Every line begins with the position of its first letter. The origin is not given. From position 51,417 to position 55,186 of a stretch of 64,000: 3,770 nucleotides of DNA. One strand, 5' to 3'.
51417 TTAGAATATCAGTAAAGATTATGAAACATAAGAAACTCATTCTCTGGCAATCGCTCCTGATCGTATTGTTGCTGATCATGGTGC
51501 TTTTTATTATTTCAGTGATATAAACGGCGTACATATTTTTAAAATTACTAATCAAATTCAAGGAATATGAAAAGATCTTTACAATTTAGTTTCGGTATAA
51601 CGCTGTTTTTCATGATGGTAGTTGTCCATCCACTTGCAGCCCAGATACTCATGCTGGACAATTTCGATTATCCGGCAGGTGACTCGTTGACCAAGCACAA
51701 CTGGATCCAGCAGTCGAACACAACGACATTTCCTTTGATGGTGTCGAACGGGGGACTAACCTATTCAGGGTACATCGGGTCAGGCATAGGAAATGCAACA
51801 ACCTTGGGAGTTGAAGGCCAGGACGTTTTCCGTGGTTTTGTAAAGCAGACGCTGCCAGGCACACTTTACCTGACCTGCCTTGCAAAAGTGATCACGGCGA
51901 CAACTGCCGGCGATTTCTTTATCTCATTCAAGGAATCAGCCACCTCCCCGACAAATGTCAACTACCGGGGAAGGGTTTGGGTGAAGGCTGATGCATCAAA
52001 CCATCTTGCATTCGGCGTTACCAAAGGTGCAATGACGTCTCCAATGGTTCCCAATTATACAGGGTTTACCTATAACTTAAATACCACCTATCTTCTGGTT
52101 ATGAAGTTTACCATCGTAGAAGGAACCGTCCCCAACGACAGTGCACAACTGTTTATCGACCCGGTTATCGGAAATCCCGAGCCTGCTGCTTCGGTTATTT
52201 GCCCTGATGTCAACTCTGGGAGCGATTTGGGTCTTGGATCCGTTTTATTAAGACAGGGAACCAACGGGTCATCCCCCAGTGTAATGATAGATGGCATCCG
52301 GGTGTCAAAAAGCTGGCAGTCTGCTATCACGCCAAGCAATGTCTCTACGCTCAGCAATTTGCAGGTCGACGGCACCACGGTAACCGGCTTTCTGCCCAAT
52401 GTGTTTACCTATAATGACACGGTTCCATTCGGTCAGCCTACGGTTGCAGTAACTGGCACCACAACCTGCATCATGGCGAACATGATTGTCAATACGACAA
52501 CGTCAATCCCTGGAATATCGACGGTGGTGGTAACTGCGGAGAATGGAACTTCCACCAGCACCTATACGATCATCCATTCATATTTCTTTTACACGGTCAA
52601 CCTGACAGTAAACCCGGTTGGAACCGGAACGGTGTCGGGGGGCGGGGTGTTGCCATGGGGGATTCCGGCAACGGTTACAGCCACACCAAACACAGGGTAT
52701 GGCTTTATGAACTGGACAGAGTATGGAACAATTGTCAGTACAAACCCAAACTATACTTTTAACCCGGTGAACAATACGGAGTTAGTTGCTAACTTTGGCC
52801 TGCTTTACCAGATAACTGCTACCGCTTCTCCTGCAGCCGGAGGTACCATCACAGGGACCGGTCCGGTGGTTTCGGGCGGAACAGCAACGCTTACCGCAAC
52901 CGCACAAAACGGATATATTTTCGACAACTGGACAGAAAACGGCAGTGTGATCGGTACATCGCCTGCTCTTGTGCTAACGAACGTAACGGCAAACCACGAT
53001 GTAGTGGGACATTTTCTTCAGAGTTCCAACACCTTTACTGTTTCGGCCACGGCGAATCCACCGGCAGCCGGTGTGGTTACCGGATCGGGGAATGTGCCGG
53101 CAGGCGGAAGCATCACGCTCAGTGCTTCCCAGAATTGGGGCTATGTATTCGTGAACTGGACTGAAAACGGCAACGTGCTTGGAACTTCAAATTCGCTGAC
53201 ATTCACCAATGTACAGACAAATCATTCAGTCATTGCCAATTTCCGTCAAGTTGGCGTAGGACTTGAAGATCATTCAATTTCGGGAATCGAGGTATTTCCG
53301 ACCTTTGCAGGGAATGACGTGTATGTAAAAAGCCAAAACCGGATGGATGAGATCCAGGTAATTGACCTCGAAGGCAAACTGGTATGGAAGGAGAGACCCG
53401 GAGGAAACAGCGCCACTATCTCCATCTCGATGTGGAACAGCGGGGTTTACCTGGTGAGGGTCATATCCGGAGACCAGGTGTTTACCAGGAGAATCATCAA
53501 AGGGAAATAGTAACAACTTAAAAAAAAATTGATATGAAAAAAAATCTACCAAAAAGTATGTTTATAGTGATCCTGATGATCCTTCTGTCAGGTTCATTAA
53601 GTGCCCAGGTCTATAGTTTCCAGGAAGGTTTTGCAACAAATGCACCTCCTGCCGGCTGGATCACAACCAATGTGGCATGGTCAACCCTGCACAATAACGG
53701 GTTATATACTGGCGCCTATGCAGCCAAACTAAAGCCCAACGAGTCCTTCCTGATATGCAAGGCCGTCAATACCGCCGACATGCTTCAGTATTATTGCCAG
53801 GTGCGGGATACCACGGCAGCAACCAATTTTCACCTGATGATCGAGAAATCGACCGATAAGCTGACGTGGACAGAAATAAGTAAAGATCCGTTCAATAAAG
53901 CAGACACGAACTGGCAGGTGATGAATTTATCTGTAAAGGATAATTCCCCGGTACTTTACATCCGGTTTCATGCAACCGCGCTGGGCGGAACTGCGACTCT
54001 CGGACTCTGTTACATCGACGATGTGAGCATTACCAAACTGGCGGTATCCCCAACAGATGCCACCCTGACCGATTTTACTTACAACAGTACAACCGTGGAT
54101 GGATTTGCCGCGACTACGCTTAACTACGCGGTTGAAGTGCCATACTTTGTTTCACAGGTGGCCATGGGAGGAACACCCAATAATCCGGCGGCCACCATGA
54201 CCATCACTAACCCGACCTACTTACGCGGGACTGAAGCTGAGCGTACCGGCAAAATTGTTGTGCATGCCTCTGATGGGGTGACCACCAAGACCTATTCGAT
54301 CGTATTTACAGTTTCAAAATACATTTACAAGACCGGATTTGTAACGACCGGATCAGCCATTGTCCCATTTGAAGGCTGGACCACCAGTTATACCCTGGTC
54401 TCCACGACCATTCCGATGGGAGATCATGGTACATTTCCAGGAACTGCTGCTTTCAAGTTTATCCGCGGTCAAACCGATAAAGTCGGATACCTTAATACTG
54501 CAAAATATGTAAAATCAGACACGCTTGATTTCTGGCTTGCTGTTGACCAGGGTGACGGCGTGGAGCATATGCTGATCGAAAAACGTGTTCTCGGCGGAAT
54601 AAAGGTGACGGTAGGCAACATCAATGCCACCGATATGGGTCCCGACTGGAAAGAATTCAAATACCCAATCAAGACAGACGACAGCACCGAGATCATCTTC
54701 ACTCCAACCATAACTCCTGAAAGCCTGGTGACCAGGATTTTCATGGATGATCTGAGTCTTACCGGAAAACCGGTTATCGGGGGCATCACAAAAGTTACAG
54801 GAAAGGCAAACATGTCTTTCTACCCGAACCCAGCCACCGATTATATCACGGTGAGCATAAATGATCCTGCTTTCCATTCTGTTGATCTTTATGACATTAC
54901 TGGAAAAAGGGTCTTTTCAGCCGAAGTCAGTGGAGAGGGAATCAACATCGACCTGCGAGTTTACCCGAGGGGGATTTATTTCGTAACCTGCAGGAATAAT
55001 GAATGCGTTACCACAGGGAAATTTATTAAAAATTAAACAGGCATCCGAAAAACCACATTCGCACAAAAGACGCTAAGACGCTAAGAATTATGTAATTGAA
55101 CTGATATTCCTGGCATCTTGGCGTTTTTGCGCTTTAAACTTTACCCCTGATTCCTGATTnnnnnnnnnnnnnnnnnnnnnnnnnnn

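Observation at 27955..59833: Co-directional SusCD/HTCS locus built mainly from unclassifiable T9SS cargo: candidate new polysaccharide-degrading system for an acetylated, glucuronate-containing glycan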

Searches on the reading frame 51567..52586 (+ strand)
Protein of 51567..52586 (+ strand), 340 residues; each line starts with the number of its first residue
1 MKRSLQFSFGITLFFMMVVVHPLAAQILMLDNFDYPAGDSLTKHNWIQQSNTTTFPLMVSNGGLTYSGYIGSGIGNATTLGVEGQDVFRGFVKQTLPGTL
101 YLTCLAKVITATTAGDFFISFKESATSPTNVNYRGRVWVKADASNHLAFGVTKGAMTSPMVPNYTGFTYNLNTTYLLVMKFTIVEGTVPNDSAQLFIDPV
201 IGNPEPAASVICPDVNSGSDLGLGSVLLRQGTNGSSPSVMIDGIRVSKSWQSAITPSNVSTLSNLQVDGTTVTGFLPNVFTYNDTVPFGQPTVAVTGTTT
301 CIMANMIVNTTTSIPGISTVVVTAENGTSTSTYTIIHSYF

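Call 54: find_homologous_proteins(query=window:51567-52586:+, max_evalue=0.00001)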
Query window:51567-52586:+ (340 aa): 109 proteins with E <= 0.00001 among 3460 candidates.
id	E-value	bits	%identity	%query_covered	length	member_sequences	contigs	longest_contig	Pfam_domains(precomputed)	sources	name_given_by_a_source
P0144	2.4e-180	617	82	100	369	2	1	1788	-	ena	-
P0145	3.1e-165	567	76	100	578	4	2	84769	PF18962.8,PF18998.7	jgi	-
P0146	3.2e-133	462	62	100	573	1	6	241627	PF18998.7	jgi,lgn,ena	-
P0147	8.4e-132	457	62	100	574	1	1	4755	PF18962.8,PF18998.7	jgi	-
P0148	2.3e-116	406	57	100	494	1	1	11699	PF18962.8,PF18998.7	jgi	jgi:hypothetical protein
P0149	2.3e-68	249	50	75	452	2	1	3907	PF00932.26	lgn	-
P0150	1.9e-49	187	43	72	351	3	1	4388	PF18962.8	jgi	jgi:hypothetical protein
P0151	2.9e-49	186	42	69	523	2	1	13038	PF13205.13,PF10342.16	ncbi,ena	-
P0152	7.1e-47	178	40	73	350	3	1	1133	PF18962.8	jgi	-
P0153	7.8e-46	175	38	94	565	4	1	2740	PF01839.30,PF13517.13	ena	-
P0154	3.4e-45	173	40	81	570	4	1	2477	PF01839.30,PF13517.13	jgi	jgi:hypothetical protein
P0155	1.6e-44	170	39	74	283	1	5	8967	PF18203.7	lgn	-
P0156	3.8e-44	169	41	72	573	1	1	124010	PF01839.30,PF13517.13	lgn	-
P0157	1.8e-43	167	40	77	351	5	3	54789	PF18962.8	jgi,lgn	jgi:hypothetical protein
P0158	6.5e-43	165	41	72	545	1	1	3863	PF01839.30,PF13517.13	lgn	-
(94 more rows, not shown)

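Call 65: predict_structure(alignment_id=A3)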
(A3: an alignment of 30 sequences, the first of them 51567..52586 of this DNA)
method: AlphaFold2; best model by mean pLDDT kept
length: 340 residues; sequences in the alignment: 30
mean_pLDDT: 73.4   pTM: 0.68
mean pLDDT of the five models: 73.4, 71.9, 71.0, 70.0, 69.7
residues with pLDDT >= 90: 119; 70-90: 104; 50-70: 31; < 50: 86
segments of 3 or more residues with pLDDT < 50: 20-23, 258-327, 329-340
pLDDT, mean of each block of 10 residues (from residue 1): 78 70 68 91 88 82 91 90 90 87 97 94 85 90 96 70 93 97 73 92 86 61 89 88 93 68 37 30 34 33 29 39 43 42
secondary structure, 60 per line:
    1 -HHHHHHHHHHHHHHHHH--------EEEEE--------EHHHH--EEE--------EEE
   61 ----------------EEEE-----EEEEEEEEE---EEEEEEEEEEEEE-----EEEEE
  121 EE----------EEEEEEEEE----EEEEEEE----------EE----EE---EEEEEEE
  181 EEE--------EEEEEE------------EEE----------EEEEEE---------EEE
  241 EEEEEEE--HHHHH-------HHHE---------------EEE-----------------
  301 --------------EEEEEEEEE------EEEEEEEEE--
elements in order: H2-18 E27-31 H41-44 E47-49 E58-60 E77-80 E86-94 E98-110 E116-122 E133-141 E146-152 E174-183 E192-197 E210-212 E223-228 E238-247 H250-254 E281-283 E315-323 E330-338

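Call 67: fold_search(model_id=the predicted structure, library=pdb)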
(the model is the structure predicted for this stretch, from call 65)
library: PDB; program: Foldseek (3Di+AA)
matches with E <= 10: 1248; with E <= 0.001: 225
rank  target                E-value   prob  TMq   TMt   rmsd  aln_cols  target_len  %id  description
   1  2w68_A                1.1e-06  1.00  0.34  0.53   8.0       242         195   14  ENHANCING THE RECEPTOR AFFINITY OF THE SIALIC ACID-BINDING DOMAIN OF VIBRIO CHOLERAE SIALIDASE THROUGH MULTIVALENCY (released 2008-12-30)
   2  8xvf_A                1.5e-06  1.00  0.40  0.51   7.4       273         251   14  Globular domain of Trichinella spiralis calreticulin (released 2024-04-03)
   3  2w68_C                1.6e-06  1.00  0.36  0.57   6.0       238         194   13  ENHANCING THE RECEPTOR AFFINITY OF THE SIALIC ACID-BINDING DOMAIN OF VIBRIO CHOLERAE SIALIDASE THROUGH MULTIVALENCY (released 2008-12-30)
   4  5hca_A                1.9e-06  1.00  0.42  0.52   9.7       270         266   10  Globular Domain of the Entamoeba histolytica calreticulin in complex with glucose (released 2016-08-31)
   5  5lk5_B                2.1e-06  1.00  0.41  0.53   6.0       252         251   12  Crystal structure of the globular domain of human calreticulin mutant D71K (released 2016-08-31)
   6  6kcv_A                2.3e-06  1.00  0.41  0.55   5.9       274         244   10  Structure of alginate lyase Aly36B mutant K143A/Y185A in complex with alginate tetrasaccharide (released 2020-06-24)
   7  3o0v                  2.4e-06  1.00  0.40  0.51   6.6       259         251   10  Crystal structure of the calreticulin lectin domain (released 2010-09-29)
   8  5lk5_A                2.4e-06  1.00  0.39  0.49   6.5       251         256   13  Crystal structure of the globular domain of human calreticulin mutant D71K (released 2016-08-31)
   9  2w68_B                2.9e-06  1.00  0.37  0.59   5.5       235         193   13  ENHANCING THE RECEPTOR AFFINITY OF THE SIALIC ACID-BINDING DOMAIN OF VIBRIO CHOLERAE SIALIDASE THROUGH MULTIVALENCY (released 2008-12-30)
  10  5lk5_H                4.1e-06  1.00  0.40  0.51   6.0       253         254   13  Crystal structure of the globular domain of human calreticulin mutant D71K (released 2016-08-31)
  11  5lk5_E                4.3e-06  1.00  0.39  0.50   6.9       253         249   14  Crystal structure of the globular domain of human calreticulin mutant D71K (released 2016-08-31)
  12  5hcb_A                4.5e-06  1.00  0.41  0.50   6.4       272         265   10  Globular Domain of the Entamoeba histolytica calreticulin in complex with glucose (released 2016-08-31)
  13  6kzk_A                4.8e-06  1.00  0.41  0.55   5.9       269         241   11  Structure of alginate lyase Aly36B mutant K143A/M171A in complex with alginate trisaccharide (released 2020-09-23)
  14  3o0x_A                4.8e-06  1.00  0.38  0.49   6.7       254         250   11  Structural basis of carbohydrate recognition by calreticulin (released 2010-09-29)
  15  2a71_A                4.8e-06  1.00  0.36  0.52   5.7       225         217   10  Crystal structure of Emp47p carbohydrate recognition domain (CRD), orthorhombic crystal form (released 2006-01-31)
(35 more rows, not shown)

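Call 69: search_solved_structures(query=A3, max_evalue=10)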
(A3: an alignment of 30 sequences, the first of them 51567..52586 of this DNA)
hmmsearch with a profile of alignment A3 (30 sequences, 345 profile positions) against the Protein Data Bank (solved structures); distinct sequences matched with E-value up to 10: 5.
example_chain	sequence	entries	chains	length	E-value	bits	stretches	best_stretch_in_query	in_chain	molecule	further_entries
8glk_D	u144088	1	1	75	0.0018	20.7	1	277-343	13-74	Endonuclease I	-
8glj_D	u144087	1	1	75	0.015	17.6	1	268-342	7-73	Por secretion system C-terminal sorting domain-containing protein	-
5hfs_A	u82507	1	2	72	0.31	13.3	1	271-343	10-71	Gingipain R2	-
7pq4_A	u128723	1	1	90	0.43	12.8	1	270-343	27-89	Arginine-specific cysteine proteinase (Arg-gingipain)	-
5m11_A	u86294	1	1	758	0.53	12.5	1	265-338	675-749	Immunoreactive 84kD antigen PG93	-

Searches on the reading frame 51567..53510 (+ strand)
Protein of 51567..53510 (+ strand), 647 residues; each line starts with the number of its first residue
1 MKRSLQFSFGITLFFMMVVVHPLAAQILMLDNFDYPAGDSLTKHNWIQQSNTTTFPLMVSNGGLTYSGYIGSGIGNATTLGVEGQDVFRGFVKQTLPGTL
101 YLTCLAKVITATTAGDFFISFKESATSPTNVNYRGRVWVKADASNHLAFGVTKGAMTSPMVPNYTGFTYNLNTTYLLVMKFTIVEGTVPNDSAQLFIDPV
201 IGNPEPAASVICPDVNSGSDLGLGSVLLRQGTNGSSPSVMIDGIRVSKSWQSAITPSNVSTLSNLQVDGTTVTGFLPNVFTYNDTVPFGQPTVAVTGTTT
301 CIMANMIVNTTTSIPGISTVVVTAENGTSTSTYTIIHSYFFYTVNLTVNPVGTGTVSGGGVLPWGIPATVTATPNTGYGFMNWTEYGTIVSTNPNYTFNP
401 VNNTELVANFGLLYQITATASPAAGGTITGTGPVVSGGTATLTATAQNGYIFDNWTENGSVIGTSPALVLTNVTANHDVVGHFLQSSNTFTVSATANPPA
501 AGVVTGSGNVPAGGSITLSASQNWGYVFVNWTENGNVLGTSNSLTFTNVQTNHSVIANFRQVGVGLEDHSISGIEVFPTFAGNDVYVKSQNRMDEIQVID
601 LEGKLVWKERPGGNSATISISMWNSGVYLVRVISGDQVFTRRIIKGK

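Call 4: search_protein_families(library=pfam, proteins=[window:51567-53510:+], max_evalue=0.01)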
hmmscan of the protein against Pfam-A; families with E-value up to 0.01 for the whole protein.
window:51567-53510:+ (647 aa): 4 families
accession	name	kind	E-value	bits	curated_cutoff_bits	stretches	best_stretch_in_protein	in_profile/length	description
PF18998.6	Flg_new_2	-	5.8e-29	100.3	23.6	3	417-483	2-69/73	Divergent InlB B-repeat domain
PF18962.6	Por_Secre_tail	-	2.2e-08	34.7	27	1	577-644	2-74/75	Secretion system C-terminal sorting domain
PF16820.11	PKD_3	-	0.0054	17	26.3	0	382-400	36-54/68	PKD-like domain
PF11589.14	DUF3244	-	0.0083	16.5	25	0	570-638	16-89/96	Domain of unknown function (DUF3244)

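Call 6: search_protein_families(library=ncbifam, proteins=[window:51567-53510:+], max_evalue=0.01)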
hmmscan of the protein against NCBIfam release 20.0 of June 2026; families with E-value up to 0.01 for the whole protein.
window:51567-53510:+ (647 aa): 2 families
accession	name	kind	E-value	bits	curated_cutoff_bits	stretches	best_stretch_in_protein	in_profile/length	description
TIGR04183.1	Por_Secre_tail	domain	5e-12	45.6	23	1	582-645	8-71/72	T9SS type A sorting domain-containing protein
NF038113.1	T9SSA_dep_M36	equivalog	1.3e-05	23.6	885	1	570-644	789-867/869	T9SS-dependent M36 family metallopeptidase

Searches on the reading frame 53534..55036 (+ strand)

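Call 4: search_protein_families(library=pfam, proteins=[window:53534-55036:+], max_evalue=0.01)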
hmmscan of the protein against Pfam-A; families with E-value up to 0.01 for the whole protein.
window:53534-55036:+ (500 aa): 2 families
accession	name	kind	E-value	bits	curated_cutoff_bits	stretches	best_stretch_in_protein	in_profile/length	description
PF18962.6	Por_Secre_tail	-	1.5e-12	48.1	27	1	430-498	2-74/75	Secretion system C-terminal sorting domain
PF12733.13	Cadherin-like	-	8.2e-05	23.4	24.2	1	184-259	7-87/89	Cadherin-like beta sandwich domain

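Call 6: search_protein_families(library=ncbifam, proteins=[window:53534-55036:+], max_evalue=0.01)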
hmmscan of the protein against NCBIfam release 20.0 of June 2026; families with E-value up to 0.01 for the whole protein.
window:53534-55036:+ (500 aa): 3 families
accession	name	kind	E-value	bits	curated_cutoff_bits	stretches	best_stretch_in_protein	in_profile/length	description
TIGR04183.1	Por_Secre_tail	domain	8.4e-13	48.1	23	1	430-500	2-72/72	T9SS type A sorting domain-containing protein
NF038113.1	T9SSA_dep_M36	equivalog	1.3e-08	33.5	885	1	423-499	789-868/869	T9SS-dependent M36 family metallopeptidase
NF050177.1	TapA_OM_Porphy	equivalog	4.7e-07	28.9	500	1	422-487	466-531/544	TapA/TapC family T9SS-dependent outer membrane protein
